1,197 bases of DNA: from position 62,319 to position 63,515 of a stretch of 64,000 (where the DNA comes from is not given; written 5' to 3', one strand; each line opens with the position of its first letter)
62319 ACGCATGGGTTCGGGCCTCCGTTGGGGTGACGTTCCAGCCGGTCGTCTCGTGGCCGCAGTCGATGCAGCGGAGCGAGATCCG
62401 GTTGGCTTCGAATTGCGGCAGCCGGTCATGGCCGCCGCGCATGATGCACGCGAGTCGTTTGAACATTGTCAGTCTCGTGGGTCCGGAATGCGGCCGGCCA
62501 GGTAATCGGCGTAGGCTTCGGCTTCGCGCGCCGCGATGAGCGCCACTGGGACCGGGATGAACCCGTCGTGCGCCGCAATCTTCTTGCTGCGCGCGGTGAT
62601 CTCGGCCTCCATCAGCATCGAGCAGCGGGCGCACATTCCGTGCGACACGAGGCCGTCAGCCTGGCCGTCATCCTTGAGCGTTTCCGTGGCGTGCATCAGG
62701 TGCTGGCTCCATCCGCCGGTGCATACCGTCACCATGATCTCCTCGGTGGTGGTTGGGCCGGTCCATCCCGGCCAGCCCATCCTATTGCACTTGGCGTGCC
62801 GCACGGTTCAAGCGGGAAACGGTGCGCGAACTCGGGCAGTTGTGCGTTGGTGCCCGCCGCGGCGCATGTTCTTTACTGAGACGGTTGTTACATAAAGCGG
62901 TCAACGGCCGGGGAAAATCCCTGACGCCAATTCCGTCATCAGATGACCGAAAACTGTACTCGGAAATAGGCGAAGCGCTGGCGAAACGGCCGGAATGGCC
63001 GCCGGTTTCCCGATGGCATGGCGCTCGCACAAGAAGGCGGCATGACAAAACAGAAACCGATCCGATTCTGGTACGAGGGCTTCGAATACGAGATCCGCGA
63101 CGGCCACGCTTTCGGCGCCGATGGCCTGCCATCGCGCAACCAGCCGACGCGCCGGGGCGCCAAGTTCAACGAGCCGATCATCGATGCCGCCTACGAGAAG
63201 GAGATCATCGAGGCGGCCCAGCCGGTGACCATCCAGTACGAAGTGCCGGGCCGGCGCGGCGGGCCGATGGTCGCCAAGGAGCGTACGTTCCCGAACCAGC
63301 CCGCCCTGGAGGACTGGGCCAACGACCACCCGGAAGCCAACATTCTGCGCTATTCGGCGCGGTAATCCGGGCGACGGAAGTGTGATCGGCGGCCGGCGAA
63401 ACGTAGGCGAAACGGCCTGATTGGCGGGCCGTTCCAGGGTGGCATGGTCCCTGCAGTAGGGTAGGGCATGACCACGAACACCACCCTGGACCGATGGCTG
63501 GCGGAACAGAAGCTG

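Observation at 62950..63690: Three more tandem copies of the same sigma-54-like element preceding consecutive small plus-strand ORFs (copies E, C, D)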

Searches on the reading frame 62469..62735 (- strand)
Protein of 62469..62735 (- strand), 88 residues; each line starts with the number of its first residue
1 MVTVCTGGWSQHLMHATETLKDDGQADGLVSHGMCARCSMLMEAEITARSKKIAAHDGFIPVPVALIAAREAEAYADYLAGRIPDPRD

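Call 84: search_protein_families(library=pfam, max_evalue=1, proteins=[window:62469-62735:-])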
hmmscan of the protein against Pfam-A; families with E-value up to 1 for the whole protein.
window:62469-62735:- (88 aa): 0 families

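Call 85: search_solved_structures(query=window:62469-62735:-, max_evalue=10)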
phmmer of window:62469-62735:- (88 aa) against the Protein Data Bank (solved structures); distinct sequences matched with E-value up to 10: 1.
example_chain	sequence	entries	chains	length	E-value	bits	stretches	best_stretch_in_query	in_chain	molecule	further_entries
8f8n_A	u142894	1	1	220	0.23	15.2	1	25-77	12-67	Microtubule-associated protein TORTIFOLIA1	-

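Call 91: find_homologous_proteins(query=window:62469-62735:-, max_evalue=0.001)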
Query window:62469-62735:- (88 aa): 1 proteins with E <= 0.001 among 3 candidates.
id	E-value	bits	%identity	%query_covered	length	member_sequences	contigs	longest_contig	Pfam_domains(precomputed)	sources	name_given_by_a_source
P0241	2.1e-49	183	94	100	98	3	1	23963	-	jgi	jgi:hypothetical protein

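Call 98: predict_structure(protein=window:62469-62735:-)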
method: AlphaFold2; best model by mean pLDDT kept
length: 88 residues; sequences in the alignment: 1
mean_pLDDT: 58.6   pTM: 0.39
mean pLDDT of the five models: 58.6, 45.1, 42.7, 41.5, 41.3
residues with pLDDT >= 90: 0; 70-90: 26; 50-70: 31; < 50: 31
segments of 3 or more residues with pLDDT < 50: 1-20, 22-32
pLDDT, mean of each block of 10 residues (from residue 1): 36 39 43 57 67 68 72 76 71
secondary structure, 60 per line:
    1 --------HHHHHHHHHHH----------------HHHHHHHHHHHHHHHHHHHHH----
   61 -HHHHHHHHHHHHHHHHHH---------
elements in order: H9-19 H36-56 H62-79

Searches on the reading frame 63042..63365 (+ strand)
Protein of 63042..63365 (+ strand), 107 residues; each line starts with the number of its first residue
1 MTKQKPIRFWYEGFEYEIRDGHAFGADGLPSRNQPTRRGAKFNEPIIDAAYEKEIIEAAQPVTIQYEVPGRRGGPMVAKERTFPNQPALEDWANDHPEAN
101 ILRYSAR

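Call 27: find_encoding_contigs(protein=window:63042-63365:+, flank=10000, max_places=6)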
Protein window:63042-63365:+ (107 aa): 1 contig read that carries it; 1 place shown.
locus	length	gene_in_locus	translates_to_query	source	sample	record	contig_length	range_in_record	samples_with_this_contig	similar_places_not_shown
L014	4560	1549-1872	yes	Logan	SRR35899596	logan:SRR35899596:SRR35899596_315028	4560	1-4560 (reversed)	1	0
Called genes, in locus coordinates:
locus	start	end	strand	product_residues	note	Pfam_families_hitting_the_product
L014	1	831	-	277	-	?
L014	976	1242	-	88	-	-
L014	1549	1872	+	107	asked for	-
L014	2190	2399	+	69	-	-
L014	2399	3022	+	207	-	-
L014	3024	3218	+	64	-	-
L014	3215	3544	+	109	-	PF21831:DUF6891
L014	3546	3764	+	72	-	-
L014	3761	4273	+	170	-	-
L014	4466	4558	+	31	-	?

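Call 48: search_protein_families(library=pfam, max_evalue=0.05, proteins=[window:63042-63365:+, L014:2399-3022:+, L014:3024-3218:+, L014:3215-3544:+, L014:3546-3764:+, L014:3761-4273:+, L014:4325-4456:+])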
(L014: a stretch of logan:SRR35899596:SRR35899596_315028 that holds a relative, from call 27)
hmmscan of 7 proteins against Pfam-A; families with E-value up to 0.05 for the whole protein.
window:63042-63365:+ (107 aa): 0 families

L014:2399-3022:+ (207 aa): 0 families

L014:3024-3218:+ (64 aa): 0 families

L014:3215-3544:+ (109 aa): 2 families
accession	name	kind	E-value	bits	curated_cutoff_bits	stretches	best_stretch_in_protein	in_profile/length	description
PF21831.1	DUF6891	-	2.7e-18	66.9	27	1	2-107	68-182/189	Domain of unknown function (DUF6891)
PF24398.1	DUF7542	-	0.031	14.4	28.2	1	26-55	8-37/77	Family of unknown function (DUF7542)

L014:3546-3764:+ (72 aa): 2 families
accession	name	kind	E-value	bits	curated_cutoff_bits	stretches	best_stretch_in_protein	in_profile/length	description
PF02663.19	FmdE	-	0.0043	17.6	22.9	1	34-68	19-53/133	FmdE, Molybdenum formylmethanofuran dehydrogenase operon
PF16015.10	Promethin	-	0.0054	17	27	1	17-61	19-63/106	Promethin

L014:3761-4273:+ (170 aa): 0 families

L014:4325-4456:+ (43 aa): 0 families
